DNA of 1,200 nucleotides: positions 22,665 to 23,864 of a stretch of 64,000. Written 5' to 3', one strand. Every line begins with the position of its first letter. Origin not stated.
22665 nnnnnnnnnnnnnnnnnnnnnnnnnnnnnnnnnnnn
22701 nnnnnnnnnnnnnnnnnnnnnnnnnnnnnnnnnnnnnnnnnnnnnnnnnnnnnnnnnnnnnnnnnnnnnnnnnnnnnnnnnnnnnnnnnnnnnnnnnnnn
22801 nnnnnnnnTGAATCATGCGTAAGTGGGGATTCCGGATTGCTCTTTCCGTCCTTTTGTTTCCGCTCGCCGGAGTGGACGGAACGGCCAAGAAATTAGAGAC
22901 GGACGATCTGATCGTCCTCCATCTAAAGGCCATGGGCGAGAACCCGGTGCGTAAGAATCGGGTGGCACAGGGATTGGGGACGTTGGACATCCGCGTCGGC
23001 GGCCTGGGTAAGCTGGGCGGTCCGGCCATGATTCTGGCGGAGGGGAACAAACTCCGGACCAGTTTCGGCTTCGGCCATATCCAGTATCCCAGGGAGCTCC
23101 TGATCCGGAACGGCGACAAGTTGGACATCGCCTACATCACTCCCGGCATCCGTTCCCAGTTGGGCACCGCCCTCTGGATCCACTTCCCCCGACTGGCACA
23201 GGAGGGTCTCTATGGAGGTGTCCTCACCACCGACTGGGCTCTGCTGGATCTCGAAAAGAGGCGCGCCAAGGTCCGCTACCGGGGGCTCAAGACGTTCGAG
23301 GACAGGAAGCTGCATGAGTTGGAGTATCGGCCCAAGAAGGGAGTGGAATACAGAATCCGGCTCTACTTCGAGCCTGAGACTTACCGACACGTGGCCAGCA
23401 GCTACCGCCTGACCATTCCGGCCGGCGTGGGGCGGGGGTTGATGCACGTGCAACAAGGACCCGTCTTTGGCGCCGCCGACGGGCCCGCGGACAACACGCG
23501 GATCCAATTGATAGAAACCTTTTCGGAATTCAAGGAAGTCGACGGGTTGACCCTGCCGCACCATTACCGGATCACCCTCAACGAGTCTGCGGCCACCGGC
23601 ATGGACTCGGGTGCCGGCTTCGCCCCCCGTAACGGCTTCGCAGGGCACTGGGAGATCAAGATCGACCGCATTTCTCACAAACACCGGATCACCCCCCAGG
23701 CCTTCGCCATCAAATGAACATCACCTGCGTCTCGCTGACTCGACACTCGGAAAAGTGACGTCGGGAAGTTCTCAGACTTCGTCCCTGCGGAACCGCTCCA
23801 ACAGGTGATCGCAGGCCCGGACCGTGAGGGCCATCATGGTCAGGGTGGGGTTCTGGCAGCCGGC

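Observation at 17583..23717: Tandem array of five paralogous secreted ~300-aa proteins of unknown family, two subfamilies, interrupted by an alcohol dehydrogenase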

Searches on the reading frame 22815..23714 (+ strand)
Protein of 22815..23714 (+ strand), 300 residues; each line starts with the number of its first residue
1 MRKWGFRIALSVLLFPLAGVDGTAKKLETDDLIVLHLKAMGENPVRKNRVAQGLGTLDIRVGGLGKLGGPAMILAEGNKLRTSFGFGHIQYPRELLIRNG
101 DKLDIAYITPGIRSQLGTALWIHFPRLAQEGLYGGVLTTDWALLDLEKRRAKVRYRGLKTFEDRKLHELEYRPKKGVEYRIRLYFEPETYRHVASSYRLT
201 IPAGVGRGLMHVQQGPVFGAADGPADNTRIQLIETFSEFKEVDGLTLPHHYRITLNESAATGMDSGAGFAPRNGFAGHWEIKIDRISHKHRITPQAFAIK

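Call 4: search_protein_families(library=pfam, proteins=[window:22815-23714:+], max_evalue=1)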
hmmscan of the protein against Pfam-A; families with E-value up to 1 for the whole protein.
window:22815-23714:+ (300 aa): 0 families

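Call 5: find_homologous_proteins(query=window:22815-23714:+)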
Query window:22815-23714:+ (300 aa): 100 proteins with E <= 0.001 among 2922 candidates.
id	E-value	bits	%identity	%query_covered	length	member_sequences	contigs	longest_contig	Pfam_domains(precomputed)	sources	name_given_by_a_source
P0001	1.0e-196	670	98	100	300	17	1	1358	-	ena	-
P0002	5.9e-184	628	92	100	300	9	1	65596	-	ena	-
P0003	5.7e-183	625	92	100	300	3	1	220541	-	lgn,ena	-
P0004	1.9e-182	623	91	100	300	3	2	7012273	-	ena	-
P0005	6.7e-159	546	98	81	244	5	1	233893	-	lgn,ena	-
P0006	4.3e-157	540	78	100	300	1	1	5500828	-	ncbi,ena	-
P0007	8.6e-150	516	77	98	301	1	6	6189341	-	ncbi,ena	-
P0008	7.6e-141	487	73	98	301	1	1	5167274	-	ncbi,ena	-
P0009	3.0e-139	482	87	81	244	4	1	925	-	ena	-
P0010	1.6e-124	433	68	98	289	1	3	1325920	-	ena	-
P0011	2.0e-124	433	68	98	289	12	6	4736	-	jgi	jgi:hypothetical protein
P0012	3.1e-124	432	65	98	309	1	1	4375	-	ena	-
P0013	7.0e-124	431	63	100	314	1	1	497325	-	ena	-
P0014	2.3e-123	429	68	97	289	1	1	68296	-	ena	-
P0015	2.6e-123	429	62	100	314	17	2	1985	-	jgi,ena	-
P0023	1.1e-121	424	63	97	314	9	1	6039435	-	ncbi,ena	-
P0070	1.2e-94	335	53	99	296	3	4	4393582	-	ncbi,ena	-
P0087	2.0e-79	285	50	93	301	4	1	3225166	-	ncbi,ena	-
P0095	4.5e-41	159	37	89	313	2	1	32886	-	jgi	-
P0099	4.0e-25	107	29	88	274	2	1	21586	-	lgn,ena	-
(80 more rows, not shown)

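Call 6: search_protein_families(library=ncbifam, proteins=[window:22815-23714:+], max_evalue=1)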
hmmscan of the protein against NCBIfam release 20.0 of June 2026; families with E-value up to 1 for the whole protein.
window:22815-23714:+ (300 aa): 0 families

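Call 11: find_related_loci(query=A3, collection=genome_contigs, flank=10000)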
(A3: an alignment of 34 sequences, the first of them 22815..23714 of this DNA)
Query A3 (300 aa) in genome_contigs; peptide patterns used: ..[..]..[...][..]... (x = any residue, [..] = any of these).
37 stretches matched a pattern; 24 encode a relative of the query (tblastn E <= 1e-3); 20 distinct loci.
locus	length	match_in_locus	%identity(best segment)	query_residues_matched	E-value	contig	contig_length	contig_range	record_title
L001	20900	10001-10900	93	1-300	0e+0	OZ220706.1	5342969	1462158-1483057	MAG: Acidobacteriota bacterium isolate 3e01828c-349b-4d98-9675-17abf9a03cac genome assembly, chromosome: 1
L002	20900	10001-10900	92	1-300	0e+0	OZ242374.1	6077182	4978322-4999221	MAG: Acidobacteriota bacterium isolate c92be0c8-fdd0-4eb5-bb74-4645c7abf429 genome assembly, chromosome: 1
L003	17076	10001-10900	91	1-300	3e-178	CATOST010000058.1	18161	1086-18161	MAG: uncultured Acidobacteriota bacterium isolate 29631d16-d1f7-496d-a963-fe4325465614 genome assembly, contig: contig_5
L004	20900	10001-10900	78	1-300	8e-163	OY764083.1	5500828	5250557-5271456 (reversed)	MAG: Acidobacteriota bacterium isolate 715e7d27-e149-44c2-9d7f-aa5f8d263fc4 genome assembly, chromosome: 1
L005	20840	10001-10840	69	8-300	7e-133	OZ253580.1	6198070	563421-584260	MAG: Acidobacteriota bacterium isolate 47452053-f15d-47d9-810f-b45a5afbde1b genome assembly, chromosome: 1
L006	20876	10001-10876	73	8-300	3e-138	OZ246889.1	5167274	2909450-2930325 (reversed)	MAG: Acidobacteriota bacterium isolate ff652510-edf4-4ec4-9be5-423faa167112 genome assembly, chromosome: 1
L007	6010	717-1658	63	1-300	3e-131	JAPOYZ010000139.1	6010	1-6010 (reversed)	MAG: Candidatus Aminicenantes bacterium isolate COS4_bin_49 NODE_8180_length_6010_cov_6.52628, whole genome shotgun sequ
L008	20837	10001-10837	68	9-300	8e-129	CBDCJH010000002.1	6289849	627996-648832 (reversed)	MAG: Acidobacteriota bacterium isolate c5bec7bd-8743-43d4-8d4a-7f4ec31ca422 genome assembly, contig: contig_2, whole gen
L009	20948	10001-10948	59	1-299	2e-126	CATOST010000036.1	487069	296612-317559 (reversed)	MAG: uncultured Acidobacteriota bacterium isolate 29631d16-d1f7-496d-a963-fe4325465614 genome assembly, contig: contig_3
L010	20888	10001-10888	54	5-300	1e-102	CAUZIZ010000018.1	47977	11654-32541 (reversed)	MAG: Acidobacteria bacterium UBA6911 isolate CB27_Tmax.123 genome assembly, contig: Ga0310121_10000397, whole genome sho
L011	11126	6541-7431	52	1-300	3e-101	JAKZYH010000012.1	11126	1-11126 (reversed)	MAG: Acidobacteriota bacterium isolate Langseth_Bin_00184 Langseth_Bin_00184_000000000012, whole genome shotgun sequence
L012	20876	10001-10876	52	6-300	2e-99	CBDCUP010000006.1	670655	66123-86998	MAG: Acidobacteriota bacterium isolate 16872849-4fb5-44c6-903f-51e044fd3cdf genome assembly, contig: contig_6, whole gen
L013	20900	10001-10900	51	6-300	2e-98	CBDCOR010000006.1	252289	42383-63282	MAG: Acidobacteriota bacterium isolate 12027c94-f6f4-4eaf-a87d-71b3b0204df9 genome assembly, contig: contig_6, whole gen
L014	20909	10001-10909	52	1-300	3e-98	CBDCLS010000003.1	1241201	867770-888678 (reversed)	MAG: Acidobacteriota bacterium isolate 14630678-797e-49b2-a12b-7f7aca0c86a6 genome assembly, contig: contig_3, whole gen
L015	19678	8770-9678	49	1-300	4e-97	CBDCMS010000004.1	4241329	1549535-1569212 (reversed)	MAG: Acidobacteriota bacterium isolate d2208f9c-dc62-4c60-9894-974f31c88c53 genome assembly, contig: contig_4, whole gen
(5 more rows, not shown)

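Call 15: predict_structure(alignment_id=A3)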
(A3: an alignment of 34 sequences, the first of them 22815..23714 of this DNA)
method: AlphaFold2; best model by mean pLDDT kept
length: 300 residues; sequences in the alignment: 34
mean_pLDDT: 83.4   pTM: 0.81
mean pLDDT of the five models: 83.4, 82.7, 82.7, 82.4, 80.8
residues with pLDDT >= 90: 188; 70-90: 45; 50-70: 23; < 50: 44
segments of 3 or more residues with pLDDT < 50: 1-5, 13-22, 207-224, 263-271
pLDDT, mean of each block of 10 residues (from residue 1): 48 49 71 96 90 93 80 96 92 93 91 91 92 95 92 97 97 93 97 97 58 35 62 98 97 88 46 81 96 91
secondary structure, 60 per line:
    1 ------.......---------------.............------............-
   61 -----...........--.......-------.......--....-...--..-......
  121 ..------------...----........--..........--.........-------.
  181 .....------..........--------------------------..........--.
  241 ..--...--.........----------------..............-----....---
elements in order: H7-13 H29-40 E48-59 E66-76 E79-85 E93-99 E102-105 E107-109 H115-122 H142-149 E152-161 E164-172 E180-185 E192-201 E228-237 E240-242 E245-247 E250-258 E275-288 H294-297

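Call 25: fold_search(model_id=the predicted structure, library=pdb)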
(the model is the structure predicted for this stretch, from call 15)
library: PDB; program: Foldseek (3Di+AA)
matches with E <= 10: 820; with E <= 0.001: 23
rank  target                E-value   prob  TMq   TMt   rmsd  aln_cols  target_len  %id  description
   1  3buu_B                1.7e-07  1.00  0.46  0.59   6.3       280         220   10  Crystal structure of LolA superfamily protein NE2245 from Nitrosomonas europaea (released 2008-01-22)
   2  9tp6_B                6.3e-07  1.00  0.36  0.42  11.6       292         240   12  Structure of LolA3 from Porphyromonas gingivalis (released 2026-02-18)
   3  9tp6_A                7.1e-07  1.00  0.41  0.49   7.8       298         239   12  Structure of LolA3 from Porphyromonas gingivalis (released 2026-02-18)
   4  3bk5                  1.2e-06  1.00  0.42  0.52   8.8       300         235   11  Crystal structure of putative outer membrane lipoprotein-sorting protein domain from Vibrio parahaemolyticus (released 2008-02-05)
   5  6jau_A                5.0e-06  1.00  0.23  0.24  19.8       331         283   12  The complex structure of Pseudomonas aeruginosa MucA/MucB. (released 2020-01-29)
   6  6in9_A                7.4e-06  0.99  0.21  0.23  20.3       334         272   11  Crystal structure of MucB in complex with MucA(peri) (released 2019-07-24)
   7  6in9_B                1.7e-05  0.96  0.19  0.21  21.1       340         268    9  Crystal structure of MucB in complex with MucA(peri) (released 2019-07-24)
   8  2v42_B                2.9e-05  0.99  0.24  0.25  18.3       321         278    9  Crystal structure of RseB: a sensor for periplasmic stress response in E. coli (released 2007-08-28)
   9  2v43_C                3.1e-05  0.99  0.23  0.25  17.1       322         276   10  Crystal structure of RseB: a sensor for periplasmic stress response in E. coli (released 2007-08-28)
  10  2p4b_B                3.4e-05  0.99  0.22  0.24  14.2       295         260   11  Crystal structure of E.coli RseB (released 2007-05-22)
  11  3m4w_D                4.0e-05  0.99  0.24  0.25  17.1       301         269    8  Structural basis for the negative regulation of bacterial stress response by RseB (released 2010-05-05)
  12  2p4b_A                4.0e-05  0.98  0.23  0.23  19.3       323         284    9  Crystal structure of E.coli RseB (released 2007-05-22)
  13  2v42_A                4.2e-05  0.99  0.24  0.25  18.0       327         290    9  Crystal structure of RseB: a sensor for periplasmic stress response in E. coli (released 2007-08-28)
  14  2v43_B                4.7e-05  0.97  0.21  0.22  19.5       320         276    9  Crystal structure of RseB: a sensor for periplasmic stress response in E. coli (released 2007-08-28)
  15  4mxt                  1.0e-04  1.00  0.25  0.34  10.6       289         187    9  Crystal structure of an Outer-membrane lipoprotein carrier protein (BACUNI_04723) from Bacteroides uniformis ATCC 8492 a (released 2013-10-16)
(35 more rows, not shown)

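Call 26: search_protein_families(library=pfam, alignment_id=A3, max_evalue=10)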
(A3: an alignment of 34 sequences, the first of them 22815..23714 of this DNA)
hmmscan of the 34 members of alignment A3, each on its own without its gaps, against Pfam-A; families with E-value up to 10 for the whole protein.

A. member 1, window:22815-23714:+ (300 aa): 0 families

B. families by the number of members that match (of 34 scanned): 5 families
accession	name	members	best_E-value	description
PF06932.16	DUF1283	4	0.023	Protein of unknown function (DUF1283)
PF09765.14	FANCL_d1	1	0.05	FANCL UBC-like domain 1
PF06908.16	YpsA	1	0.065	YspA SLOG family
PF03943.19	TAP_C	1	0.094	TAP C-terminal domain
PF06643.16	DUF1158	1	0.1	Protein of unknown function (DUF1158)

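Call 27: find_encoding_contigs(protein=P0023, flank=10000, max_places=3)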
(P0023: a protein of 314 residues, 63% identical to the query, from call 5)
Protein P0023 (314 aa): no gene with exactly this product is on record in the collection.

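Call 28: find_encoding_contigs(protein=P0070, flank=10000, max_places=4)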
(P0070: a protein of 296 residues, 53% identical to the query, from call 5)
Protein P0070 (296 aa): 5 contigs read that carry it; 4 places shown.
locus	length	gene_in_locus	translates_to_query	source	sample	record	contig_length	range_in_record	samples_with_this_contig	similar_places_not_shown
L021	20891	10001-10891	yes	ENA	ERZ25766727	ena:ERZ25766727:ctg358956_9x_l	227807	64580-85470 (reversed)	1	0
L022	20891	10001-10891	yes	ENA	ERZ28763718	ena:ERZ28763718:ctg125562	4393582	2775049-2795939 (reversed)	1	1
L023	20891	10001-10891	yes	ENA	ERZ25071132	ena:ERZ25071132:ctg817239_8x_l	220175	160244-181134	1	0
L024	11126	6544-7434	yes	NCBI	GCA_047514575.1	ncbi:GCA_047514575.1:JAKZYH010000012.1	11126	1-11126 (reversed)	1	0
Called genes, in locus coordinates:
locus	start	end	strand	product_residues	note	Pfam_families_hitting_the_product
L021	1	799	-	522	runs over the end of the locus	-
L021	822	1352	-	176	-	PF11716:MDMPI_N, PF12867:DinB_2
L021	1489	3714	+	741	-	PF00270:DEAD, PF04851:ResIII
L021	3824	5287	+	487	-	PF01435:Peptidase_M48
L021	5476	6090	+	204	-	PF13618:Gluconate_2-dh3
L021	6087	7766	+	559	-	PF00732:GMC_oxred_N, PF00890:FAD_binding_2 (faint), PF05199:GMC_oxred_C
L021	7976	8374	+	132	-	PF01502:PRA-CH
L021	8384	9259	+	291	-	PF01634:HisG, PF08029:HisG_C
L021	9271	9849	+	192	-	-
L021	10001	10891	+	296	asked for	-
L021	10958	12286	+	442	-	PF01408:GFO_IDH_MocA, PF02894:GFO_IDH_MocA_C (weak), PF22725:GFO_IDH_MocA_C3 (weak)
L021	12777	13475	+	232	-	-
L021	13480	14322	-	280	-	PF00795:CN_hydrolase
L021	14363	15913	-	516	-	PF00246:Peptidase_M14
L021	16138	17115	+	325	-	PF01408:GFO_IDH_MocA, PF02894:GFO_IDH_MocA_C, PF22725:GFO_IDH_MocA_C3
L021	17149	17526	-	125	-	PF00355:Rieske, PF13806:Rieske_2 (weak)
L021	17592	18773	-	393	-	PF04909:Amidohydro_2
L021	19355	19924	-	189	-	-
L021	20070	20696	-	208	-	-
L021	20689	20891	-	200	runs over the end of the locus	-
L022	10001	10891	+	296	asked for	-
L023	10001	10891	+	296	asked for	-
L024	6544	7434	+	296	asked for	-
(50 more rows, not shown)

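Call 29: find_encoding_contigs(protein=P0095, flank=10000, max_places=2)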
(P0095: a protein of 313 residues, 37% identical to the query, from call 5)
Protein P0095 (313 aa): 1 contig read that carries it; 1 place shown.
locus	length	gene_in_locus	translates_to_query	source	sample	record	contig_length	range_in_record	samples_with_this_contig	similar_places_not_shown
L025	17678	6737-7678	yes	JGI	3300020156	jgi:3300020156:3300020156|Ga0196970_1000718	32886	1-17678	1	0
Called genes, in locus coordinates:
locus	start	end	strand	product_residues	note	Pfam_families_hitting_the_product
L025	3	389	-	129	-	?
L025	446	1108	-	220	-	PF01596:Methyltransf_3, PF01135:PCMT (weak), PF13649:Methyltransf_25, PF13578:Methyltransf_24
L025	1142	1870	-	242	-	PF00753:Lactamase_B, PF13483:Lactamase_B_3, PF12706:Lactamase_B_2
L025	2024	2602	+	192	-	PF00156:Pribosyltran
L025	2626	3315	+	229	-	PF01791:DeoC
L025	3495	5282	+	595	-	PF01590:GAF, PF13185:GAF_2, PF13492:GAF_3, PF01590:GAF, PF13185:GAF_2, PF13492:GAF_3, PF07228:SpoIIE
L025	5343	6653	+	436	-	PF00278:Orn_DAP_Arg_deC, PF01168:Ala_racemase_N (weak), PF02784:Orn_Arg_deC_N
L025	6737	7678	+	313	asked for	-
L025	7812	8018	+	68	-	PF12732:YtxH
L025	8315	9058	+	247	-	PF00106:adh_short, PF08659:KR, PF13561:adh_short_C2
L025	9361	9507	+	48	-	-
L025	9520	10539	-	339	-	PF00676:E1_dh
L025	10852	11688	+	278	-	PF01479:S4, PF01728:FtsJ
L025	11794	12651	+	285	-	PF01513:NAD_kinase, PF20143:NAD_kinase_C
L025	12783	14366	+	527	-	PF00501:AMP-binding, PF13193:AMP-binding_C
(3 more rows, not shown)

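Call 30: find_encoding_contigs(protein=P0099, flank=10000, max_places=2)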
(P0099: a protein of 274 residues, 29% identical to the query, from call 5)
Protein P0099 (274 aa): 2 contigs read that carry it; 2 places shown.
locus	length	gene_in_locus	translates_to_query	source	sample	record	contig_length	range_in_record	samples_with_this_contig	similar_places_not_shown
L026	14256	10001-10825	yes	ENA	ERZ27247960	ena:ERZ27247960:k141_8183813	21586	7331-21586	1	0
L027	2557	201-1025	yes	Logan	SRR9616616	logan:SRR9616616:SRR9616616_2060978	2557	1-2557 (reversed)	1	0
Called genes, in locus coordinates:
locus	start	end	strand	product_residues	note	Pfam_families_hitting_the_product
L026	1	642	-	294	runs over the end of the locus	PF01435:Peptidase_M48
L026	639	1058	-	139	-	-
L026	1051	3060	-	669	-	PF05226:CHASE2, PF00211:Guanylate_cyc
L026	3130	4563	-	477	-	PF23023:Anti-Pycsar_Apyc1 (faint), PF00753:Lactamase_B, PF16661:Lactamase_B_6 (weak), PF12706:Lactamase_B_2 (weak), PF10996:Beta-Casp, PF07521:RMMBL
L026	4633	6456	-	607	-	-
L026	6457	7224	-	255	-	PF08032:SpoU_sub_bind, PF00588:SpoU_methylase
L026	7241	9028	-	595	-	-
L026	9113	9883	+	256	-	PF00072:Response_reg, PF04397:LytTR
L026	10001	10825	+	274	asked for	-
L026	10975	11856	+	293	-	-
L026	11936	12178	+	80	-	PF02700:PurS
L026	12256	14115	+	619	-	PF13230:GATase_4 (weak), PF13522:GATase_6, PF13537:GATase_7, PF01380:SIS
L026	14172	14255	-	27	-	?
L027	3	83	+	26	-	?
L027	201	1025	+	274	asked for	-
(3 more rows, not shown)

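Call 31: find_encoding_contigs(protein=P0087, flank=10000, max_places=2)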
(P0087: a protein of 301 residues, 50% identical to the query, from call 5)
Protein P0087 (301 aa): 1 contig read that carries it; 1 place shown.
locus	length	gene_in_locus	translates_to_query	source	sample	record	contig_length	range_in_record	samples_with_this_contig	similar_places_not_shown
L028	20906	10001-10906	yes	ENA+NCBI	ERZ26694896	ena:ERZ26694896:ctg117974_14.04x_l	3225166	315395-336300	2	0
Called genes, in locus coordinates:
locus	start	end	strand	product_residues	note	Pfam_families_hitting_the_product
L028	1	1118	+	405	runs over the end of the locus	PF00872:Transposase_mut, PF10551:MULE (weak)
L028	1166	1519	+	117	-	-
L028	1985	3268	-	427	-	-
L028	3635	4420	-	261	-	-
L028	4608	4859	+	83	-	PF10387:DUF2442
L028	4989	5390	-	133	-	PF00645:zf-PARP (faint)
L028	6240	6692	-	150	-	PF04365:BrnT_toxin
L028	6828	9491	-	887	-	PF02012:BNR (faint), PF25852:DUF6242_C (faint), PF14870:PSII_BNR (weak), PF15902:Sortilin-Vps10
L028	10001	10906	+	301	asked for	-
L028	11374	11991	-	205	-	PF00300:His_Phos_1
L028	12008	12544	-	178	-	PF00583:Acetyltransf_1, PF13508:Acetyltransf_7 (faint)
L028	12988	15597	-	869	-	PF18986:DUF5719 (weak)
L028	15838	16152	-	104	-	-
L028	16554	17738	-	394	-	PF00872:Transposase_mut, PF10551:MULE (weak)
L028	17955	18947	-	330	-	-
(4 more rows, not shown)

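Call 32: search_protein_representatives(alignment_id=A3)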
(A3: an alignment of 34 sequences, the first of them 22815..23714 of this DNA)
Query: 34 sequences, 291 profile positions. Proteins with E-value up to 0.001 (for the whole library): 1029; up to 1e-10: 725; up to 1e-30: 435. The best 150 are listed.
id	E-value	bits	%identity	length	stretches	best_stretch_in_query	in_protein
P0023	9.8e-135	464.6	-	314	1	1-291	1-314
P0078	3.4e-126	436.6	-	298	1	2-290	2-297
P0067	2.2e-103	361.7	-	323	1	1-222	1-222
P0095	4.1e-88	311.6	-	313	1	6-291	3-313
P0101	3.0e-84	298.9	-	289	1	12-290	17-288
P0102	2.7e-83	295.8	-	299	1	4-290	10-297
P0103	1.3e-80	287.0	-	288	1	9-291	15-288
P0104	2.5e-79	282.8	-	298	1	6-289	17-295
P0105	2.8e-79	282.6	-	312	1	6-290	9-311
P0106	3.1e-79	282.5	-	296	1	6-290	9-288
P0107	3.4e-78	279.0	-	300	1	5-290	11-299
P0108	4.6e-78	278.6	-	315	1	7-289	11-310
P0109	6.5e-78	278.1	-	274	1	12-289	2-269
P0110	4.1e-76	272.2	-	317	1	9-290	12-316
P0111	6.4e-76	271.6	-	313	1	6-291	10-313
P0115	1.8e-75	270.1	-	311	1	6-289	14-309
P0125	7.7e-74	264.8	-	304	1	8-290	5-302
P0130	1.2e-72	260.9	-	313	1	12-291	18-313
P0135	2.9e-72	259.6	-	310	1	7-290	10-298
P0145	1.7e-71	257.1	-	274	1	10-281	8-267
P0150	6.5e-71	255.2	-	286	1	11-291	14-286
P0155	4.2e-70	252.5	-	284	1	10-290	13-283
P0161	2.4e-69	250.0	-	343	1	8-290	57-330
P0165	6.6e-69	248.6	-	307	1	9-291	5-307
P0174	2.5e-68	246.6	-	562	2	23-200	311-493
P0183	2.4e-67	243.4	-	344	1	21-290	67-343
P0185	3.7e-67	242.9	-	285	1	7-275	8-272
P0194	3.0e-66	239.9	-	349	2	14-201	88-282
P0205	2.0e-65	237.1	-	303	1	9-289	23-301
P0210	6.7e-65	235.4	-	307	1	9-290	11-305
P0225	4.7e-64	232.6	-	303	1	7-289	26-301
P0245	7.5e-62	225.4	-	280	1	5-281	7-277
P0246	8.8e-62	225.2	-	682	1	16-289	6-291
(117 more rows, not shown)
